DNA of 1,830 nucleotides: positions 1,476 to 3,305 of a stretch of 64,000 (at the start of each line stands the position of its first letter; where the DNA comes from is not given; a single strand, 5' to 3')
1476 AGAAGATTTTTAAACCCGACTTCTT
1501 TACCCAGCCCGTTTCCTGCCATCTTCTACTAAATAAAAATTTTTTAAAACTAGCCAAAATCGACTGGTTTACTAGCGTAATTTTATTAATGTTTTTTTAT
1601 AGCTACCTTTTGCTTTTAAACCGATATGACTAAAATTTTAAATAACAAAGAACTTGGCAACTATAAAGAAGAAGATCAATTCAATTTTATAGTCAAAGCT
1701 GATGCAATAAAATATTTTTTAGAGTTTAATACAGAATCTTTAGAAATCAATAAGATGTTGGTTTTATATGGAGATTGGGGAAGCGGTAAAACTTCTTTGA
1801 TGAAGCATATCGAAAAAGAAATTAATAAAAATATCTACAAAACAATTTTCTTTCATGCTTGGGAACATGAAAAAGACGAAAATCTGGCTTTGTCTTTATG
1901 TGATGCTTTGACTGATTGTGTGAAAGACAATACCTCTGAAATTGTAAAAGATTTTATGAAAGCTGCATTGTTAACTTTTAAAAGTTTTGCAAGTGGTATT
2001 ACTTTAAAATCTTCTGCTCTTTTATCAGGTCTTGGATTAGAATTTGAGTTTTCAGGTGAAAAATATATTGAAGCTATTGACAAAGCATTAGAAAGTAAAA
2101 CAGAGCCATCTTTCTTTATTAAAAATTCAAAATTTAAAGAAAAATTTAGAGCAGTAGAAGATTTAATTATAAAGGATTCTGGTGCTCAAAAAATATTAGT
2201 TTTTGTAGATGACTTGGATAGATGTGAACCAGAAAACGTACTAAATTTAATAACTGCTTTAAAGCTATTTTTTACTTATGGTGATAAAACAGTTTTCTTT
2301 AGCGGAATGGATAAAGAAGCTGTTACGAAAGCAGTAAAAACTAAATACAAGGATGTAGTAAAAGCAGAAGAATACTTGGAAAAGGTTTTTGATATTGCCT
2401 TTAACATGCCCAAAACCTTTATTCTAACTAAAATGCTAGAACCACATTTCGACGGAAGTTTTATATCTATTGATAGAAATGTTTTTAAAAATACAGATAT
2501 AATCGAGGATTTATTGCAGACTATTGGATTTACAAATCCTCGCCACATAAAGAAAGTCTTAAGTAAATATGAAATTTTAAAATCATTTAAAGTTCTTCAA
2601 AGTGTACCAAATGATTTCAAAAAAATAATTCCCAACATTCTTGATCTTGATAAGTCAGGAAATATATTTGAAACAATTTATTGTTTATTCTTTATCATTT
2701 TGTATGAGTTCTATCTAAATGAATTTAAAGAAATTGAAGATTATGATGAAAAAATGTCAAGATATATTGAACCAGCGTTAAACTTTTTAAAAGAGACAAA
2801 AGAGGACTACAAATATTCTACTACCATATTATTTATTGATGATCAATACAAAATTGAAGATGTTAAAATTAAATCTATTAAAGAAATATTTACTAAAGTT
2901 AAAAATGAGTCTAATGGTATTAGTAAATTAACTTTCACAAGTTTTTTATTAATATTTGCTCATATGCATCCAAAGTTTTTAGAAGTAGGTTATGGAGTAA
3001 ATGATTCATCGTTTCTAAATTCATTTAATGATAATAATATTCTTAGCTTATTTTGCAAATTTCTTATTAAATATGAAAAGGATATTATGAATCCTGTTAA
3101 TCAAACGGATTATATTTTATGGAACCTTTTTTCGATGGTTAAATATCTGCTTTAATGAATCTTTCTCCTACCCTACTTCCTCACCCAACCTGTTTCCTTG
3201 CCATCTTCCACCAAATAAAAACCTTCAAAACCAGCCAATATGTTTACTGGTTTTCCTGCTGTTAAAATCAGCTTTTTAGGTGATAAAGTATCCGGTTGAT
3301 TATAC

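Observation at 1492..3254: Single-gene KAP P-loop NTPase islet bracketed by imperfect direct repeats of about 80 nt that duplicate the 3' end of the M23 peptidase gene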

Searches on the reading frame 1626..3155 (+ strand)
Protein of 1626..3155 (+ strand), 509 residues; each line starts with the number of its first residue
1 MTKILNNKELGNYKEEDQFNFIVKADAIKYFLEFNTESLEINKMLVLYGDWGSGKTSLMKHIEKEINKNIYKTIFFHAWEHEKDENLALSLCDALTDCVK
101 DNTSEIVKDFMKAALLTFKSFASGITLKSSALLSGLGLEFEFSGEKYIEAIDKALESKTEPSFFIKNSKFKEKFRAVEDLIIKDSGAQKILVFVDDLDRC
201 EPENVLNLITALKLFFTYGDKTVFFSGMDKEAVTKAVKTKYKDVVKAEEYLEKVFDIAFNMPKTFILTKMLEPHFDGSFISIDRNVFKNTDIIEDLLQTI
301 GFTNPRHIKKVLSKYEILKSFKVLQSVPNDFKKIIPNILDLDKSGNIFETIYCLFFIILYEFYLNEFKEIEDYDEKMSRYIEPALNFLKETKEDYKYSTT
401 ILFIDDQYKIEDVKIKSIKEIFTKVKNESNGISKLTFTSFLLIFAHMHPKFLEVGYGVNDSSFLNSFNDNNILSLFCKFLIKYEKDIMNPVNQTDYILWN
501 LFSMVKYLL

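Call 5: search_protein_families(library=pfam, proteins=[window:1626-3155:+], max_evalue=0.01)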
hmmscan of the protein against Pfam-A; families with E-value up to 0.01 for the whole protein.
window:1626-3155:+ (509 aa): 12 families
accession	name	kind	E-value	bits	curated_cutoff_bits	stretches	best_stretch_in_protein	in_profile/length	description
PF07693.20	KAP_NTPase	-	3.7e-27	95.8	20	1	44-318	22-289/293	KAP family P-loop domain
PF24883.2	NPHP3_N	-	4.1e-07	30.8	24.8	1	42-113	22-93/164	Nephrocystin 3, N-terminal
PF01637.24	ATPase_2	-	4.9e-06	26.9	33.2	1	40-218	18-141/225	ATPase domain predominantly from Archaea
PF05729.18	NACHT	-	1.3e-05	25.5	26.7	1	44-108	2-71/167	NACHT domain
PF12775.13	AAA_7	-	0.00016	21.7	25.8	0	37-77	28-68/181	P-loop containing dynein motor region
PF13191.12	AAA_16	-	0.00018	22.5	32.6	1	44-201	26-145/167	AAA ATPase domain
PF13401.12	AAA_22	-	0.00022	22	27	1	43-113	6-77/130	AAA domain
PF00004.35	AAA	-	0.00074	20.4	21.2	0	46-73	2-29/131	ATPase family associated with various cellular activities (AAA)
PF25201.1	nSTAND6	-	0.0015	19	27.7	1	36-98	12-74/148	Novel STAND NTPase 6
PF07728.20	AAA_5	-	0.0029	18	22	0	45-77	2-34/139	AAA domain (dynein-related subfamily)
PF02367.23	TsaE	-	0.0042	17.5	26.6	1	36-67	15-46/128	Threonylcarbamoyl adenosine biosynthesis protein TsaE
PF20720.3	nSTAND3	-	0.0063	16.7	27.2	0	37-73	12-48/155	Novel STAND NTPase 3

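Call 6: search_protein_families(library=padloc, proteins=[window:1626-3155:+], max_evalue=0.1)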
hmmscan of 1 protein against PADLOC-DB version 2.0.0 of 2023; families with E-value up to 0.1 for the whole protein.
window:1626-3155:+ (509 aa): 14 families
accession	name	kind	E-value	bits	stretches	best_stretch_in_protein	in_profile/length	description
PDLC04959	PDC-S20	-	1.6e-24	85.3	1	43-396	41-382/464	-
PDLC02361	PifA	-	5.2e-20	69.6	1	46-313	44-311/720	PifA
PDLC02209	QatA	-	1.2e-16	58.4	2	148-263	165-283/646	-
PDLC02210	QatA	-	1.9e-16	57.7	1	44-266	30-282/593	-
PDLC04957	PDC-S20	-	4.8e-16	57.3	1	45-320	33-314/446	-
PDLC04956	PDC-S20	-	3.7e-15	54.3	1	13-393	8-378/450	-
PDLC04958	PDC-S20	-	1.7e-11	42.2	1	48-363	34-346/458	-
PDLC02335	AbiLi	-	0.00057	17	1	12-439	60-187/326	AbiLi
PDLC02196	IetA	-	0.00076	17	1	32-70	112-150/374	-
PDLC02911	VakA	-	0.0057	15.2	1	42-79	2-38/163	-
PDLC02195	IetA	-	0.0069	13.7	1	36-68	131-163/395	-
PDLC04140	mad8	-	0.015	12.8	0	39-76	24-63/314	mads_8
PDLC04135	mad3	-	0.015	12.8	1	29-62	8-42/374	mads_3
PDLC00914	TRIP13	-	0.052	11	0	41-74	70-103/302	TRIP13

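Call 7: search_protein_families(library=ncbifam, proteins=[window:1626-3155:+], max_evalue=0.01)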
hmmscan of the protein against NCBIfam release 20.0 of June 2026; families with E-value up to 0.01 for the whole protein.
window:1626-3155:+ (509 aa): 5 families
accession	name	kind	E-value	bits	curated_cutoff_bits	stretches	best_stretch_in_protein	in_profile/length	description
NF041923.1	QatA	equivalog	1.1e-20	73.9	600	2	146-263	163-282/628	Qat anti-phage system ATPase QatA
TIGR00150.1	T6A_YjeE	equivalog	0.00011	22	60.1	1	36-68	16-48/135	tRNA (adenosine(37)-N6)-threonylcarbamoyltransferase complex ATPase subunit type 1 TsaE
NF047389.1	ATPase_Sll1717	subfamily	0.00019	20.7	75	1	41-209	28-208/454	P-loop ATPase, Sll1717 family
NF006505.0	PRK08939.1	equivalog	0.0014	18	228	1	9-80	125-194/306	primosomal protein DnaI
NF005378.0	PRK06921.1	subfamily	0.0095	15.1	207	1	2-91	75-167/266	hypothetical protein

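Call 9: find_homologous_proteins(query=window:1626-3155:+)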
Query window:1626-3155:+ (509 aa): 1164 proteins with E <= 0.001 among 8000 candidates; the best 120 are listed.
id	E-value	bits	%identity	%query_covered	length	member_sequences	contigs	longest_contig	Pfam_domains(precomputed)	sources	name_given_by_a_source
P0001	0.0e+0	1109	100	100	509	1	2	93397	PF07693.21,PF24883.3,PF05729.19,PF01637.25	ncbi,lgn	ncbi:MAG: KAP family P-loop NTPase fold protein [Janthinobacterium lividum]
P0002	2.9e-229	780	72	100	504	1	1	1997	PF07693.21,PF24883.3,PF01637.25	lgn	-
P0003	3.5e-207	707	71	94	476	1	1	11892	PF07693.21,PF24883.3,PF05729.19,PF01637.25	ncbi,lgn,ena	-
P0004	1.1e-192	660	61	99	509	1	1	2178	PF07693.21,PF24883.3,PF05729.19,PF01637.25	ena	-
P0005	2.1e-186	639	60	100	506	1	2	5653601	PF07693.21,PF24883.3,PF01637.25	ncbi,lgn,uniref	ncbi:KAP family P-loop NTPase fold protein [Mucilaginibacter sp. McL0603]|uniref:KAP family P-loop N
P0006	4.5e-181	621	60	100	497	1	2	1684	PF07693.21,PF24883.3,PF01637.25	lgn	-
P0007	2.1e-177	609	58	100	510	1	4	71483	PF07693.21,PF24883.3,PF01637.25,PF13191.13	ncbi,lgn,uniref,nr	ncbi:P-loop NTPase fold protein [Mucilaginibacter sp.]|uniref:KAP family P-loop NTPase fold protein 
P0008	3.3e-177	608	57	100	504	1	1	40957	PF07693.21,PF24883.3,PF05729.19,PF01637.25,PF13191.13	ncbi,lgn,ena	-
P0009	1.4e-176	606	57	100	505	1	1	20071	PF07693.21,PF24883.3,PF13401.13,PF01637.25,PF13191.13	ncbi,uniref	ncbi:KAP family P-loop NTPase fold protein [Mucilaginibacter sp.]|uniref:KAP family P-loop NTPase fo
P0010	6.7e-175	601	58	100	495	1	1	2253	PF07693.21,PF24883.3,PF12775.14,PF01637.25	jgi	-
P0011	4.0e-174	598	57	100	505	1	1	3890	PF07693.21,PF24883.3,PF13401.13,PF01637.25,PF13191.13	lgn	-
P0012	2.4e-169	583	55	99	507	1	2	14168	PF07693.21,PF24883.3,PF05729.19,PF13401.13,PF01637.25,PF13191.13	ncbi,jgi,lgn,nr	ncbi:MAG TPA: P-loop NTPase fold protein [Mucilaginibacter sp.]|jgi:energy-coupling factor transport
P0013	1.2e-168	580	54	100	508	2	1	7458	PF07693.21,PF24883.3,PF05729.19,PF13401.13,PF01637.25,PF13191.13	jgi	-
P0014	4.2e-167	575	55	99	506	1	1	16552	PF07693.21,PF24883.3,PF05729.19,PF13401.13,PF01637.25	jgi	-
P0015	9.4e-167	574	56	99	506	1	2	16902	PF07693.21,PF24883.3,PF12775.14,PF05729.19,PF02367.24,PF01637.25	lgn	-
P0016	8.5e-155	535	52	100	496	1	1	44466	PF07693.21,PF24883.3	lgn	-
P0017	7.2e-153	528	51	100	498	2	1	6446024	PF07693.21,PF24883.3,PF13191.13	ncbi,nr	ncbi:putative KAP-like P-loop ATPase [Flavobacterium sp. W4I14]|nr:putative KAP-like P-loop ATPase [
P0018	2.1e-152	527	53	100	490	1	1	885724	PF07693.21,PF24883.3,PF01637.25,PF13191.13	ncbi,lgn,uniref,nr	ncbi:KAP family NTPase [Mucilaginibacter roseus]|uniref:KAP family NTPase n=1 Tax=Mucilaginibacter r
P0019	5.3e-151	522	64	74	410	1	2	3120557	PF07693.21,PF24883.3,PF12775.14,PF13401.13,PF01637.25,PF13191.13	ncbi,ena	-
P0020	2.6e-150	520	52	100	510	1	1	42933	PF07693.21,PF24883.3,PF05729.19,PF01637.25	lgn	-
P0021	1.7e-147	511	50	100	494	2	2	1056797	PF07693.21,PF24883.3,PF01637.25,PF13191.13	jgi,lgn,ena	-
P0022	2.1e-144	500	56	85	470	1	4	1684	PF07693.21,PF24883.3,PF01637.25,PF13191.13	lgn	-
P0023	1.5e-142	494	51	100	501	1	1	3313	PF07693.21,PF24883.3,PF13401.13,PF01637.25,PF13191.13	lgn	-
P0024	1.1e-138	481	48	100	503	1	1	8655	PF07693.21,PF13401.13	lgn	-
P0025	3.4e-130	453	48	98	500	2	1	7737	PF07693.21,PF24883.3,PF13401.13,PF01637.25,PF13191.13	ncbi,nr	ncbi:MAG TPA: P-loop NTPase fold protein [Pedobacter sp.]|nr:P-loop NTPase fold protein [Pedobacter 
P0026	9.0e-128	445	47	99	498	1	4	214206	PF07693.21,PF24883.3,PF01637.25,PF13191.13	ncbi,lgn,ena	-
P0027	2.2e-103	365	50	74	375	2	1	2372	PF07693.21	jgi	-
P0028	1.3e-98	349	47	73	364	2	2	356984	PF07693.21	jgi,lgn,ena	-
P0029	1.7e-97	346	41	100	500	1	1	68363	PF07693.21,PF24883.3,PF05729.19,PF13401.13,PF01637.25,PF13191.13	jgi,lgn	jgi:hypothetical protein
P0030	3.8e-95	338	41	97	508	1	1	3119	PF13173.13,PF07693.21,PF24883.3,PF12775.14,PF01637.25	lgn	-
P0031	1.1e-92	330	49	73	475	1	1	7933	PF07693.21,PF24883.3,PF01637.25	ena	-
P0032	1.7e-92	329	46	72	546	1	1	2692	PF07693.21,PF24883.3,PF05729.19,PF13401.13,PF01637.25,PF24389.2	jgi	-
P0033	1.5e-91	326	41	97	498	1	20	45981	PF07693.21,PF24883.3,PF01637.25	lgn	-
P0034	1.6e-91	326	39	100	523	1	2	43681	PF07693.21,PF24883.3,PF01637.25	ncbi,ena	-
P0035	2.3e-91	325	47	69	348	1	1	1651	PF07693.21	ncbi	ncbi:MAG: hypothetical protein EOO20_22910, partial [Chryseobacterium sp.]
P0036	2.3e-91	325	39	97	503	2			PF07693.21,PF24883.3,PF05729.19,PF13401.13,PF01637.25,PF13191.13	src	-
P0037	6.4e-89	317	41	97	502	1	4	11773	PF07693.21,PF24883.3,PF13401.13,PF01637.25,PF13191.13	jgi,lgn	jgi:hypothetical protein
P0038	1.7e-88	316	41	94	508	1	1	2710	PF07693.21,PF24883.3,PF01637.25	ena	-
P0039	3.5e-88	315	40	97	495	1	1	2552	PF07693.21,PF24883.3,PF05729.19,PF13401.13,PF01637.25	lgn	-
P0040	1.0e-87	313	36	100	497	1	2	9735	PF07693.21,PF24883.3,PF20693.4,PF13191.13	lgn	-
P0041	1.2e-87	313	40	100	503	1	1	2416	PF07693.21,PF24883.3,PF13401.13,PF01637.25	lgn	-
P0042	1.9e-87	312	40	97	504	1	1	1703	PF13173.13,PF07693.21,PF24883.3,PF12775.14,PF13401.13,PF01637.25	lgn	-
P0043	2.7e-87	312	40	99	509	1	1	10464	PF07693.21,PF24883.3,PF12775.14,PF13401.13,PF01637.25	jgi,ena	jgi:hypothetical protein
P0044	3.1e-87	312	41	97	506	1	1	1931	PF13173.13,PF07693.21,PF24883.3,PF12775.14,PF01637.25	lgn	-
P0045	3.7e-87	311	40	98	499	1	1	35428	PF07693.21,PF24883.3,PF01637.25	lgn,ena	-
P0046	6.9e-87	311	39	99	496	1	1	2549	PF07693.21,PF24883.3,PF20693.4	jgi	-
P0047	2.4e-85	306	40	97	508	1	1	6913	PF07693.21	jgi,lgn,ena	-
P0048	4.0e-85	305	37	100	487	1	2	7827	PF07693.21,PF24883.3,PF05729.19,PF01637.25,PF13191.13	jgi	jgi:tRNA A37 threonylcarbamoyladenosine biosynthesis protein TsaE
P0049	4.2e-85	305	39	99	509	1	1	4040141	PF07693.21,PF24883.3,PF01637.25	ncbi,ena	-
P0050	5.2e-85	304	40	97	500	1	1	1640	PF07693.21,PF13191.13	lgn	-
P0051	1.2e-84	303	36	99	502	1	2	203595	PF07693.21,PF24883.3,PF12775.14,PF01637.25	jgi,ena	jgi:hypothetical protein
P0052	1.5e-84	303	37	100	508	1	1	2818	PF07693.21,PF24883.3,PF01637.25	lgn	-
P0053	1.8e-82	296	38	100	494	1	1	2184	PF07693.21,PF24883.3,PF01637.25,PF13191.13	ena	-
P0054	2.5e-82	296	37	94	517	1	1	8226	PF07693.21,PF24883.3,PF13401.13,PF01637.25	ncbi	-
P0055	5.8e-82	294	37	97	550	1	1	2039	PF07693.21,PF24883.3,PF01637.25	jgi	jgi:ABC-type cobalamin/Fe3+-siderophores transport system ATPase subunit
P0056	6.5e-82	294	39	92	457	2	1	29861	PF07693.21,PF24883.3,PF05729.19,PF13401.13,PF01637.25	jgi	-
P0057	7.1e-82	294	38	100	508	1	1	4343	PF07693.21,PF24883.3,PF01637.25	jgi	jgi:hypothetical protein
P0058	1.2e-81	293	39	100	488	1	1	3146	PF07693.21,PF24883.3,PF00004.36,PF13401.13,PF01637.25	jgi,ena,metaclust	metaclust:\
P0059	1.2e-80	290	46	71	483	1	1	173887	PF07693.21,PF13401.13,PF13191.13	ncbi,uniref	ncbi:P-loop NTPase fold protein [Hyunsoonleella sp. 2307UL5-6]|uniref:KAP family P-loop NTPase fold 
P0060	1.3e-80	290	43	74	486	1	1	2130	PF07693.21,PF24883.3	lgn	-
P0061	1.4e-80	290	39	100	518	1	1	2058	PF07693.21,PF24883.3,PF00004.36,PF05673.20,PF13191.13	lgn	-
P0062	3.0e-80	289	48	62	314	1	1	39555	PF07693.21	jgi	jgi:hypothetical protein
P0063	3.8e-80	288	38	100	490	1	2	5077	PF07693.21,PF24883.3,PF13401.13,PF01637.25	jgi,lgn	jgi:energy-coupling factor transporter ATP-binding protein EcfA2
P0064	1.6e-79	286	42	73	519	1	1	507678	PF07693.21,PF24883.3,PF00004.36,PF13401.13,PF13191.13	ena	-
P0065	2.5e-79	286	43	72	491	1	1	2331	PF07693.21,PF24883.3,PF12775.14,PF13401.13,PF01637.25,PF13191.13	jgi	jgi:energy-coupling factor transporter ATP-binding protein EcfA2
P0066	3.2e-79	285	38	97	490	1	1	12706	PF07693.21,PF24883.3,PF05729.19,PF01637.25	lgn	-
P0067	3.2e-79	285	36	100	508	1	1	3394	PF07693.21,PF24883.3,PF01637.25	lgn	-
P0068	5.2e-79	285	36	97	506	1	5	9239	PF07693.21,PF24883.3,PF12775.14,PF13401.13,PF01637.25,PF24389.2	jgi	-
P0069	6.4e-79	284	36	100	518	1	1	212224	PF07693.21,PF24883.3,PF00931.29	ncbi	-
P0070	6.8e-79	284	36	100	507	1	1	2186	PF07693.21,PF24883.3,PF01637.25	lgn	-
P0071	9.3e-79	284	45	68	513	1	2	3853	PF07693.21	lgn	-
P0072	2.1e-78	283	45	68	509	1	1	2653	PF07693.21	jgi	jgi:hypothetical protein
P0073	2.7e-78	282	37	99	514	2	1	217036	PF07693.21,PF24883.3,PF13401.13,PF01637.25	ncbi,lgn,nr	ncbi:MAG: KAP family NTPase [Chitinophagales bacterium]|nr:KAP family NTPase [Chitinophagales bacter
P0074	3.2e-78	282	44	75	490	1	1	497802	PF07693.21,PF24883.3,PF13191.13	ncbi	-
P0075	3.4e-78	282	39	88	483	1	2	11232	PF07693.21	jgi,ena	-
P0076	3.6e-78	282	38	92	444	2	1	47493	PF07693.21,PF13401.13,PF13191.13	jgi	-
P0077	5.6e-78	281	37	99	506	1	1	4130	PF07693.21,PF24883.3,PF01637.25,PF13191.13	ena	-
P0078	6.4e-78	281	38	97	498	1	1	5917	PF07693.21,PF13191.13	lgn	-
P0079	6.7e-78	281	43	75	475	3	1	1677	PF07693.21,PF13401.13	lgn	-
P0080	2.3e-77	279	43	75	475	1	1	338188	PF07693.21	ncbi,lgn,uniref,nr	ncbi:KAP family P-loop NTPase fold protein [Mesoflavibacter zeaxanthinifaciens]|uniref:KAP family P-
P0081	2.9e-77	279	43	75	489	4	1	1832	PF07693.21,PF24883.3,PF13401.13,PF13191.13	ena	-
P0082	3.2e-77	279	43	74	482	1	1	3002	PF07693.21,PF13191.13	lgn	-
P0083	3.5e-77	279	42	75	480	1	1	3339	PF07693.21,PF24883.3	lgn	-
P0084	5.5e-77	278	44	72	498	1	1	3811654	PF07693.21,PF24883.3,PF13401.13,PF01637.25,PF13191.13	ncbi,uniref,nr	ncbi:P-loop NTPase fold protein [Allomuricauda sp. SCSIO 65647]|uniref:KAP family P-loop NTPase fold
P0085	6.3e-77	278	41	72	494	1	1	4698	PF07693.21,PF24883.3,PF13401.13,PF01637.25,PF13191.13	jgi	jgi:energy-coupling factor transporter ATP-binding protein EcfA2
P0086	6.7e-77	278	44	72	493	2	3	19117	PF07693.21,PF13191.13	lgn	-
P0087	9.0e-77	277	41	74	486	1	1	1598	PF07693.21,PF24883.3,PF13401.13,PF01637.25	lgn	-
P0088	1.2e-76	277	45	75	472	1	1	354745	PF07693.21,PF13401.13,PF13191.13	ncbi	-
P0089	1.5e-76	277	44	72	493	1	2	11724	PF07693.21,PF13191.13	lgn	-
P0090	1.8e-76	276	43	70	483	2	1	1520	PF07693.21,PF13191.13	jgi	-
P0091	2.0e-76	276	37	94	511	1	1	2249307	PF07693.21,PF24883.3,PF13401.13,PF01637.25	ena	-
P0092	2.1e-76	276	44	75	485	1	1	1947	PF07693.21,PF24883.3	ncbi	-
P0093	4.1e-76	275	44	75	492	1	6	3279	PF07693.21,PF13191.13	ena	-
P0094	5.6e-76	275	43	74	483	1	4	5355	PF07693.21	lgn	-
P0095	6.1e-76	274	43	72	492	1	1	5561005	PF07693.21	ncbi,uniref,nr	ncbi:KAP family P-loop NTPase fold protein [Flavobacterium sp. KACC 22763]|uniref:KAP family P-loop 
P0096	7.3e-76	274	44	75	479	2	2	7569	PF07693.21,PF13401.13,PF13191.13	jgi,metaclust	metaclust:\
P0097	7.6e-76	274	45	75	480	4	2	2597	PF07693.21,PF13401.13,PF13191.13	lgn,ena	-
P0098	8.6e-76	274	41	74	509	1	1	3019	PF07693.21,PF24883.3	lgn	-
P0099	8.8e-76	274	38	97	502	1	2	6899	PF07693.21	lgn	-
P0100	9.5e-76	274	40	76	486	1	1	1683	PF07693.21,PF24883.3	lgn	-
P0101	1.0e-75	274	36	97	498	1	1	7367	PF07693.21,PF24883.3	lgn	-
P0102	1.3e-75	273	42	72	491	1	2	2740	PF07693.21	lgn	-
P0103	1.5e-75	273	42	74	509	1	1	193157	PF07693.21,PF13191.13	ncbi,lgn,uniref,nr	ncbi:P-loop NTPase fold protein [Seonamhaeicola sp.]|uniref:KAP family P-loop NTPase fold protein n=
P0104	1.6e-75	273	41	72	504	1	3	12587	PF07693.21,PF12775.14,PF13401.13,PF13191.13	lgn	-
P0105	2.0e-75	273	44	72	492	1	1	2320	PF07693.21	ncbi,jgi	jgi:hypothetical protein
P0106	2.8e-75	272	42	75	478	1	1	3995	PF07693.21,PF24883.3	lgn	-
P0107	6.1e-75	271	37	99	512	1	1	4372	PF07693.21,PF24883.3,PF01637.25,PF13191.13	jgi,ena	-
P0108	6.3e-75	271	43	72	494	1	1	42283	PF07693.21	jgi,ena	-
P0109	7.6e-75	271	41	76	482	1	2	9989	PF07693.21,PF24883.3,PF13191.13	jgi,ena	-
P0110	8.9e-75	271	40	87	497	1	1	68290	PF07693.21,PF00004.36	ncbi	-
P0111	1.8e-74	270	36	97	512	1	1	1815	PF07693.21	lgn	-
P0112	2.0e-74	270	43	74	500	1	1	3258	PF07693.21,PF24883.3,PF13401.13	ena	-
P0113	2.9e-74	269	42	72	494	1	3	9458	PF07693.21,PF13191.13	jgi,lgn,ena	-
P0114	4.0e-74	269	43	75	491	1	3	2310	PF07693.21,PF24883.3,PF13401.13,PF13191.13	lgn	-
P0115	4.4e-74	268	36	99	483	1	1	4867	PF07693.21,PF24883.3,PF13401.13,PF01637.25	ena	-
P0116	5.5e-74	268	38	100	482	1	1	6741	PF07693.21,PF13401.13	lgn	-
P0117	5.6e-74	268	36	100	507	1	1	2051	PF07693.21,PF24883.3,PF01637.25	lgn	-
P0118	7.2e-74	268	43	68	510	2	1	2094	PF07693.21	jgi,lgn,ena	-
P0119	1.2e-73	267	42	80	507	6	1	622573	PF07693.21,PF24883.3,PF13191.13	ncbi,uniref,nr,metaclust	ncbi:hypothetical protein AWE51_12345 [Aquimarina aggregata]|uniref:KAP NTPase domain-containing pro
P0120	1.2e-73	267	42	76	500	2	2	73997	PF07693.21,PF24883.3,PF13401.13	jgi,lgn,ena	jgi:energy-coupling factor transporter ATP-binding protein EcfA2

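Call 19: find_encoding_contigs(protein=P0003, flank=6000, max_places=3)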
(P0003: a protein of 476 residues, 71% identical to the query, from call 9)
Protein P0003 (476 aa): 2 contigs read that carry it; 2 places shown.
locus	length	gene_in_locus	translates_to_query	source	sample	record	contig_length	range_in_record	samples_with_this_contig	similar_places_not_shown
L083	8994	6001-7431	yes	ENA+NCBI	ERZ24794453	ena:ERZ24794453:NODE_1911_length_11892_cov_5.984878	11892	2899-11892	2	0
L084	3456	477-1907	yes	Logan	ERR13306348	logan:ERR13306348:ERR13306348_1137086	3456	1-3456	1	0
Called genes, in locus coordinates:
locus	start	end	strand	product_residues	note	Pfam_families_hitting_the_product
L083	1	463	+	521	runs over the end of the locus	PF01425:Amidase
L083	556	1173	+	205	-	PF11188:DUF2975 (weak)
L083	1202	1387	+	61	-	PF01381:HTH_3 (weak), PF13443:HTH_26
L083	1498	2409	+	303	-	PF23441:SDR (weak), PF00106:adh_short, PF08659:KR, PF13561:adh_short_C2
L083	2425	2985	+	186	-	PF13618:Gluconate_2-dh3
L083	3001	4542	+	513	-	PF00732:GMC_oxred_N, PF05199:GMC_oxred_C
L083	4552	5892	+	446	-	PF00232:Glyco_hydro_1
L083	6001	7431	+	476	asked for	PF01637:ATPase_2 (weak), PF07693:KAP_NTPase, PF05729:NACHT (faint), PF24883:NPHP3_N (faint)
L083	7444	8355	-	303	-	PF01609:DDE_Tnp_1, PF13612:DDE_Tnp_1_3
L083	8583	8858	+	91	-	-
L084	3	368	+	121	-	?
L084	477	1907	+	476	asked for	PF01637:ATPase_2 (weak), PF07693:KAP_NTPase, PF05729:NACHT (faint), PF24883:NPHP3_N (faint)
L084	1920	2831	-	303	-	PF01609:DDE_Tnp_1, PF13612:DDE_Tnp_1_3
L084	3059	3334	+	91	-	-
